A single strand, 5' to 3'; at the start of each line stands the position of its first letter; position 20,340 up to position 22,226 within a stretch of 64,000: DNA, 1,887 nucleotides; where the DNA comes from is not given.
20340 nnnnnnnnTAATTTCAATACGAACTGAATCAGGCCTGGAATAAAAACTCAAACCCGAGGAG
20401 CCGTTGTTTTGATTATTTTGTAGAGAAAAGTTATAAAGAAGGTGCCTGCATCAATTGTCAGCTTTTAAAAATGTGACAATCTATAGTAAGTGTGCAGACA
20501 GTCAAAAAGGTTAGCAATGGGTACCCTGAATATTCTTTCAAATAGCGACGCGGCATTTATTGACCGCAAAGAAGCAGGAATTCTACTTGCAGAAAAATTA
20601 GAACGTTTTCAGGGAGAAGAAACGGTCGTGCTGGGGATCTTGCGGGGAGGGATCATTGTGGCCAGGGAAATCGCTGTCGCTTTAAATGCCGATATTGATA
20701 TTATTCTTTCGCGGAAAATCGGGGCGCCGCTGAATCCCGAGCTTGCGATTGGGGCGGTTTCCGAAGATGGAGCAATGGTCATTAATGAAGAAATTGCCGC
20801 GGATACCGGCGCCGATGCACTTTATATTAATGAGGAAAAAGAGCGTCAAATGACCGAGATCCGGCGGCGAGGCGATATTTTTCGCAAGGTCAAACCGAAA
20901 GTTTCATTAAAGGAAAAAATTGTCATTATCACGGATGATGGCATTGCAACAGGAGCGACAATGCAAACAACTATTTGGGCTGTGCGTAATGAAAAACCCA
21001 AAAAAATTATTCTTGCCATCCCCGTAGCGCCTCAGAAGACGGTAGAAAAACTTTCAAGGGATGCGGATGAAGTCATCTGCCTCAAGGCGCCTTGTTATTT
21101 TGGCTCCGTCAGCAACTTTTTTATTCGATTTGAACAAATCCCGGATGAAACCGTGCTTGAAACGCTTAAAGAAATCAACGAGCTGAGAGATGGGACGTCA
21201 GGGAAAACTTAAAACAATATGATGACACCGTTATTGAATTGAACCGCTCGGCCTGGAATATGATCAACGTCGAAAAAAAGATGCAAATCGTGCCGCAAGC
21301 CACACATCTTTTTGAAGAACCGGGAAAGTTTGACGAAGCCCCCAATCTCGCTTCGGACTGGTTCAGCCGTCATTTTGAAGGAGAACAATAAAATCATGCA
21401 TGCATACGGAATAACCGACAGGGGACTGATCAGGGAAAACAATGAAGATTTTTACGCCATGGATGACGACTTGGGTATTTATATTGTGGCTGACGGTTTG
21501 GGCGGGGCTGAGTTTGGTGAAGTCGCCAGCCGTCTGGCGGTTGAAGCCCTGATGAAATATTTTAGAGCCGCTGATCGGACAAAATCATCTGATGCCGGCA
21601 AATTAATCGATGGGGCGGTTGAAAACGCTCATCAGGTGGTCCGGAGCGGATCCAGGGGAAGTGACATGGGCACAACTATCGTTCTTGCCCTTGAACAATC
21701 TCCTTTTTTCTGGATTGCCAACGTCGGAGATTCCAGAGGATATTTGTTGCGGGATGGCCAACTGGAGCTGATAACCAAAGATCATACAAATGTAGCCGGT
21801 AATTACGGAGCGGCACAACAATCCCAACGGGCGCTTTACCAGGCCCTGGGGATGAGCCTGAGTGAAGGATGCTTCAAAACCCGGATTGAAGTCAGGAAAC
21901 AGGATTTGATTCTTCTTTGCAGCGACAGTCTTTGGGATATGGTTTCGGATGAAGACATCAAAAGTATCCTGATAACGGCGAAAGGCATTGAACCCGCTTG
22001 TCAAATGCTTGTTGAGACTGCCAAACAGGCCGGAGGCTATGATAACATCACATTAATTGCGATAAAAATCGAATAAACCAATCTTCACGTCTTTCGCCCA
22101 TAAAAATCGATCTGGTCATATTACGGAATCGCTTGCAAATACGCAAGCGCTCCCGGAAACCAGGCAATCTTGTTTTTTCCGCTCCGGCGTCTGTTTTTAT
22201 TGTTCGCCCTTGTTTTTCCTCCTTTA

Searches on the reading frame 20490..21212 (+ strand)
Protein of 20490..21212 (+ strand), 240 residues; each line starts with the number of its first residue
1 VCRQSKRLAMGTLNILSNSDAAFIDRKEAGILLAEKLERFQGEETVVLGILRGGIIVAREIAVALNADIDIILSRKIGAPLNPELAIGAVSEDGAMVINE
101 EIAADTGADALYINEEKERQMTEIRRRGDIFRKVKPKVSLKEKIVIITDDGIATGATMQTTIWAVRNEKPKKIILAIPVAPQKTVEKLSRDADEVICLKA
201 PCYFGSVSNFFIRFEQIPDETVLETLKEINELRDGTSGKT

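Call 51: search_protein_families(library=pfam, proteins=[window:20490-21212:+])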
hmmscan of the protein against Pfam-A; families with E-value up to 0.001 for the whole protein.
window:20490-21212:+ (240 aa): 2 families
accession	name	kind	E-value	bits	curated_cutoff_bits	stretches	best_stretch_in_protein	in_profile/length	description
PF00156.33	Pribosyltran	-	1.9e-16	60.2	26.3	1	32-198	18-143/158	Phosphoribosyl transferase domain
PF14681.12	UPRTase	-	0.00019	21.4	27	0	133-195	113-175/206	Uracil phosphoribosyltransferase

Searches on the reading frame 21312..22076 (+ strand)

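Call 51: search_protein_families(library=pfam, proteins=[window:21312-22076:+])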
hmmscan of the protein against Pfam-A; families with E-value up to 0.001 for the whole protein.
window:21312-22076:+ (254 aa): 2 families
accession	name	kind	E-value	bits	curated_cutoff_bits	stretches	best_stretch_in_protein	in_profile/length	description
PF13672.11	PP2C_2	-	1.8e-16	60.8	24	1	42-215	10-182/209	Protein phosphatase 2C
PF00481.26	PP2C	-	5.7e-12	46.3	20.3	1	42-159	23-141/255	Protein phosphatase 2C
